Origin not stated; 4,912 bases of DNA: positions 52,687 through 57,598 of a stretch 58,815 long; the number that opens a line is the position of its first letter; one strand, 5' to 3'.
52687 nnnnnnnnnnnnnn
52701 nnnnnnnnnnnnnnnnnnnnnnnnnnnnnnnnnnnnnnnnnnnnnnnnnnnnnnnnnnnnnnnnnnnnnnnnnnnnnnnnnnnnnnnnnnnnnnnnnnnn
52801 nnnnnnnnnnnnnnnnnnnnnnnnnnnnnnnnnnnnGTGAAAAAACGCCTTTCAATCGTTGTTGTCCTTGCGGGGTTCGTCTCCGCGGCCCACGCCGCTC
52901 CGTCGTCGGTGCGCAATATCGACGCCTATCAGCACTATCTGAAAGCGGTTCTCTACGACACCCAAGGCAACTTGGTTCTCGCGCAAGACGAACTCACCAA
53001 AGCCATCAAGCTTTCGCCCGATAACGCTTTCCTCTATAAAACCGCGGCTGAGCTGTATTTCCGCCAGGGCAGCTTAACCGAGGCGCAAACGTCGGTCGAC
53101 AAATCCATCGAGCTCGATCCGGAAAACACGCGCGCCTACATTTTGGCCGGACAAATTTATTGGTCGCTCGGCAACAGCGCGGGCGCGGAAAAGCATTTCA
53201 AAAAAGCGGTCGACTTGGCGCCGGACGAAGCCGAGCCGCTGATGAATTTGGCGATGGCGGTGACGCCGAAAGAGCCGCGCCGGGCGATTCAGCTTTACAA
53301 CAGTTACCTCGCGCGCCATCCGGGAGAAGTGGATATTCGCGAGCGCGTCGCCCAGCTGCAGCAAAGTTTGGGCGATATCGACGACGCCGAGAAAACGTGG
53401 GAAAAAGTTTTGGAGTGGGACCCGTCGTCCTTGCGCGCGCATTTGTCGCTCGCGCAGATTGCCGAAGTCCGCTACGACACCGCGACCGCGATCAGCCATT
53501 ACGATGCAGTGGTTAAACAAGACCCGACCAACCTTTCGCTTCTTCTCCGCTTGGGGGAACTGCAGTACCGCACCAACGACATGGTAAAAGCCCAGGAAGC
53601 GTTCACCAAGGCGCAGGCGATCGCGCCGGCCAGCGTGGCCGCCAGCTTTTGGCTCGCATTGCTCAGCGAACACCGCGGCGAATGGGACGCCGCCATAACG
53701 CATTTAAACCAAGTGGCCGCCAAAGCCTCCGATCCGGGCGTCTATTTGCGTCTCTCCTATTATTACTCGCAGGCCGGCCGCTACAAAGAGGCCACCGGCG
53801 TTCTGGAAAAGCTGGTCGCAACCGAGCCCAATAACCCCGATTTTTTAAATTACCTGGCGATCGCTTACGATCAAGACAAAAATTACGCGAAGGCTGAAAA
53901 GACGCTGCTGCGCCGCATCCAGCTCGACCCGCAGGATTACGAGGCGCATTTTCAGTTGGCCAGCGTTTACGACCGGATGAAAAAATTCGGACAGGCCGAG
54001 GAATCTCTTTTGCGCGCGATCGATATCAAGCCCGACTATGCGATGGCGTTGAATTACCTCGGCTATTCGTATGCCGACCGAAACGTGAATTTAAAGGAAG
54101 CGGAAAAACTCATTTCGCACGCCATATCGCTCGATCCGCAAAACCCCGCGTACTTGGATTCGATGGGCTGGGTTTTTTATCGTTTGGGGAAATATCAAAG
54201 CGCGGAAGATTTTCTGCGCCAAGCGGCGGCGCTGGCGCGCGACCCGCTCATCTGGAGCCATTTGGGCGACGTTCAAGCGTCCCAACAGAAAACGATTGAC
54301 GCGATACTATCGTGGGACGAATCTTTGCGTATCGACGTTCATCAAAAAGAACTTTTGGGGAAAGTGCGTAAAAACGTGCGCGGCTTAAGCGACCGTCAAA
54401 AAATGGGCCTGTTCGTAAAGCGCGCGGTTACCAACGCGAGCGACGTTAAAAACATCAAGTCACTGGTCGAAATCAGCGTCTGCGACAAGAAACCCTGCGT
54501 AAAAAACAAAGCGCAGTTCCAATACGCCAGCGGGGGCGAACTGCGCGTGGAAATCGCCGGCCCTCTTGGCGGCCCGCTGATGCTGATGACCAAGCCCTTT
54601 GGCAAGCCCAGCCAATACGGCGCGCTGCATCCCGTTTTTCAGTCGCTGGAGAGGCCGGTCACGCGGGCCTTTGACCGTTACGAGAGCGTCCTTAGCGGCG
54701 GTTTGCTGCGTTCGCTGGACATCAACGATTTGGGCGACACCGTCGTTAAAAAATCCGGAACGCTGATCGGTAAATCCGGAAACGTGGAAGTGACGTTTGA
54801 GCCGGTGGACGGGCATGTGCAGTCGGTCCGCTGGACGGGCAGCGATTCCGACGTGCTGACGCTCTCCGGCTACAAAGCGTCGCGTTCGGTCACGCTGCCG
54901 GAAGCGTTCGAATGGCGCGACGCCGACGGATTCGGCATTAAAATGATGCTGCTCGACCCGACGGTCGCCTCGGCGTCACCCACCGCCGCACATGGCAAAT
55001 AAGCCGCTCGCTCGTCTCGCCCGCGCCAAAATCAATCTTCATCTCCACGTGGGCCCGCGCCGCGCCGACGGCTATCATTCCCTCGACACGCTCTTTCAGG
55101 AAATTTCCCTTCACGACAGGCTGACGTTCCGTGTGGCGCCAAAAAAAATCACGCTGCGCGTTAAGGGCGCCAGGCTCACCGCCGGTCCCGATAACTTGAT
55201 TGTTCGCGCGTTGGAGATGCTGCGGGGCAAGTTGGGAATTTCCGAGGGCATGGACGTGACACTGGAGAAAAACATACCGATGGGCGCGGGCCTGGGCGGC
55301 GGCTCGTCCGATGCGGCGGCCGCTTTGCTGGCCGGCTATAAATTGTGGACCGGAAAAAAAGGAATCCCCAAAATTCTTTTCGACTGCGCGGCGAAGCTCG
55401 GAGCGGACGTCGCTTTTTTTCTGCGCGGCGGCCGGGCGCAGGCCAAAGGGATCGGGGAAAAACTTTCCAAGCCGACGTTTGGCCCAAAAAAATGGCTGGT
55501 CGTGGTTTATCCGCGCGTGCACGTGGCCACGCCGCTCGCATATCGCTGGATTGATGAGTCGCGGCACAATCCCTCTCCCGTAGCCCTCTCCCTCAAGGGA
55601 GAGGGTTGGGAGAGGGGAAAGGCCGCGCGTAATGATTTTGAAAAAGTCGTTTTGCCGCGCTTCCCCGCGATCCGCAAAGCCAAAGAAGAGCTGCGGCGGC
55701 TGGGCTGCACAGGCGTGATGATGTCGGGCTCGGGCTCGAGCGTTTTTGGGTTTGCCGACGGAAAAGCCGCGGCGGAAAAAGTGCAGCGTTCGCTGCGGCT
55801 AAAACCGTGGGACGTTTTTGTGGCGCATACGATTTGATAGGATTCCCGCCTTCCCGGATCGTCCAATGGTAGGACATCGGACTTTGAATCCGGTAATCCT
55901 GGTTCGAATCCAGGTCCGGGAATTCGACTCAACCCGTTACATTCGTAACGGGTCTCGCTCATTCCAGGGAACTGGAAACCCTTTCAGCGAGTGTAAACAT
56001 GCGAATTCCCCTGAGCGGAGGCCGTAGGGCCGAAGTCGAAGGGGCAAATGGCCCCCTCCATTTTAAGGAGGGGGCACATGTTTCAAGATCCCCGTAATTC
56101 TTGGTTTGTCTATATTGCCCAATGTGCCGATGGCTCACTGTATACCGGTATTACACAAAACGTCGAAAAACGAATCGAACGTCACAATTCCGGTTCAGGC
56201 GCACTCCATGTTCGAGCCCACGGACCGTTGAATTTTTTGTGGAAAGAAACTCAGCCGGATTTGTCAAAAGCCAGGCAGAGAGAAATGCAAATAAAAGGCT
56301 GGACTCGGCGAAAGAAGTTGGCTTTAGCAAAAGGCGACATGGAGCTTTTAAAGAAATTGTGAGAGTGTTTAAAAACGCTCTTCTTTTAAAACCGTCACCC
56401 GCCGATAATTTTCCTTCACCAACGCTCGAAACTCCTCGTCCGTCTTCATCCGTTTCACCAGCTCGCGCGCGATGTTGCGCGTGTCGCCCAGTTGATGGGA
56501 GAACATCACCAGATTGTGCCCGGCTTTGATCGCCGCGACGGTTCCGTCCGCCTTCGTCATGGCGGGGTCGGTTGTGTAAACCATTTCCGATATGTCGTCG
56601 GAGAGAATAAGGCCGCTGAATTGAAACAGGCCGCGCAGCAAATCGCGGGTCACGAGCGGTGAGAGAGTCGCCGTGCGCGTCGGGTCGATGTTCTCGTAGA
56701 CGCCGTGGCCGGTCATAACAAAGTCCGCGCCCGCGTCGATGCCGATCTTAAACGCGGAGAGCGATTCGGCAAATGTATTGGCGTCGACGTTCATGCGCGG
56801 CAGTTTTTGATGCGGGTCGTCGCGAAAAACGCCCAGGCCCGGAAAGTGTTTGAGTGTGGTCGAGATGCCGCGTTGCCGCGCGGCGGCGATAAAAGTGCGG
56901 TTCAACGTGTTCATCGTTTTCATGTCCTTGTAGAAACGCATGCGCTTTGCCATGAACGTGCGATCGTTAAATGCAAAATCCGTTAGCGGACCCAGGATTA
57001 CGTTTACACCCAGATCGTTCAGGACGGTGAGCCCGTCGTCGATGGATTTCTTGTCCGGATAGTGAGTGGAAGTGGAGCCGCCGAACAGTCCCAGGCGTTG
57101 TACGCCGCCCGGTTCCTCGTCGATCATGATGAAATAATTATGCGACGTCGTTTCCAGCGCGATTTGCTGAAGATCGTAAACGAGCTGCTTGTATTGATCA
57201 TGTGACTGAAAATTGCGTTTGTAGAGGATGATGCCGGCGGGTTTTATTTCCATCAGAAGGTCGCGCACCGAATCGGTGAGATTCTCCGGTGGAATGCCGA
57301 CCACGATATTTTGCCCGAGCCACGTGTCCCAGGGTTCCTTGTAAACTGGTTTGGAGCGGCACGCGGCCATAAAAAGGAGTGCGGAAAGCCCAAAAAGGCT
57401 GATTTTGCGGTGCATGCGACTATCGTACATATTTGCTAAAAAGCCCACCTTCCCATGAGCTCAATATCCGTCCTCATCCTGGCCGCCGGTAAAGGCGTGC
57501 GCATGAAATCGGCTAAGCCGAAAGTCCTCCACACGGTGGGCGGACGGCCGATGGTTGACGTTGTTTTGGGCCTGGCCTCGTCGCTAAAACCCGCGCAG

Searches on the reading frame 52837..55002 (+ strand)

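Call 27: search_protein_families(library=pfam, proteins=[window:52837-55002:+], max_evalue=0.001)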
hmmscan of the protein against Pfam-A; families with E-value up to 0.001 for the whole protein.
window:52837-55002:+ (721 aa): 28 families (the best 25 are shown)
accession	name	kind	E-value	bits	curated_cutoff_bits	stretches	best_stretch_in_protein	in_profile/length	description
PF07719.23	TPR_2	-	4.9e-51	167.1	27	1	99-130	2-33/34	Tetratricopeptide repeat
PF14559.12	TPR_19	-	3.5e-47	159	25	5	312-358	3-49/68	Tetratricopeptide repeat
PF13432.12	TPR_16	-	8.1e-43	144.9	32.7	5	70-131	3-64/65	Tetratricopeptide repeat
PF13428.12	TPR_14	-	7e-40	131.8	23.5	2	301-342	2-43/44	Tetratricopeptide repeat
PF13431.12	TPR_17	-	1.6e-39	131.3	24.4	1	323-354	2-33/34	Tetratricopeptide repeat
PF13181.12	TPR_8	-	1.9e-39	130.9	25.7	2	99-130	2-33/34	Tetratricopeptide repeat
PF00515.34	TPR_1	-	9e-37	123.9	27.8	1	369-401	2-34/34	Tetratricopeptide repeat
PF13414.12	TPR_11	-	8.1e-32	109.1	26.8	1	73-112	3-42/42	TPR repeat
PF12895.13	ANAPC3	-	5.5e-26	91.1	27.2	3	314-393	3-81/82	Anaphase-promoting complex, cyclosome, subunit 3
PF13424.12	TPR_12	-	2.5e-24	85.7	30.1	2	69-129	8-76/77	Tetratricopeptide repeat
PF23914.1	TPR_CcmH_CycH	-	5.4e-24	85.3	42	3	92-193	44-149/158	Cytochrome c-type biogenesis protein H TPR domain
PF13371.12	TPR_9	-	6.8e-19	68.1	35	1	343-400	4-61/73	Tetratricopeptide repeat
PF13174.12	TPR_6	-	7.6e-19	67.4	26.3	0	269-296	2-29/33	Tetratricopeptide repeat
PF13176.12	TPR_7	-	8e-18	63.4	27.9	0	440-470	2-32/36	Tetratricopeptide repeat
PF25064.1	ARM_TT21_5th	-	5.8e-15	56.1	27.8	1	201-293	3-98/117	TT21 fifth ARM repeats domain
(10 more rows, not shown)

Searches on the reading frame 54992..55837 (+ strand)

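Call 27: search_protein_families(library=pfam, proteins=[window:54992-55837:+], max_evalue=0.001)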
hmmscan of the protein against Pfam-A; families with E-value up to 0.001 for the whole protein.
window:54992-55837:+ (281 aa): 2 families
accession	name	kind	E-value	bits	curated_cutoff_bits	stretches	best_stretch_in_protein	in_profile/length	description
PF00288.32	GHMP_kinases_N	-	4.1e-16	59.4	22.3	1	68-147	1-87/87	GHMP kinases N terminal domain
PF08544.19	GHMP_kinases_C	-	2.4e-13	50.7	21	1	209-269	14-80/85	GHMP kinases C terminal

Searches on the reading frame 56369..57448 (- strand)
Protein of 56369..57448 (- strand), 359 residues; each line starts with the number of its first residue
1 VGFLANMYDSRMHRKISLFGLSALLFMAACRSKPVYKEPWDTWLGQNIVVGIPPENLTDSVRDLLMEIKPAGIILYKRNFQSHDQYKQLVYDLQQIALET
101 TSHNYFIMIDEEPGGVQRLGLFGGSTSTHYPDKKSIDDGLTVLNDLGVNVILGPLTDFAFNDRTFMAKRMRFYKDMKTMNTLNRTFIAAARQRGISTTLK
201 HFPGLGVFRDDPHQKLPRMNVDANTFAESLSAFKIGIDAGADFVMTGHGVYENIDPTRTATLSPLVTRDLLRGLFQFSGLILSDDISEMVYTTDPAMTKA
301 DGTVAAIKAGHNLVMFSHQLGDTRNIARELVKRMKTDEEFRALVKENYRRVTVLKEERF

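Call 27: search_protein_families(library=pfam, proteins=[window:56369-57448:-], max_evalue=0.001)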
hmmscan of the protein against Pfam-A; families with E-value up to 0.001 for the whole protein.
window:56369-57448:- (359 aa): 1 family
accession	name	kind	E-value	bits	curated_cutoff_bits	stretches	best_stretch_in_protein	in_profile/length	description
PF00933.27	Glyco_hydro_3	-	1.3e-34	120.5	27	1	56-352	15-314/316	Glycosyl hydrolase family 3 N terminal domain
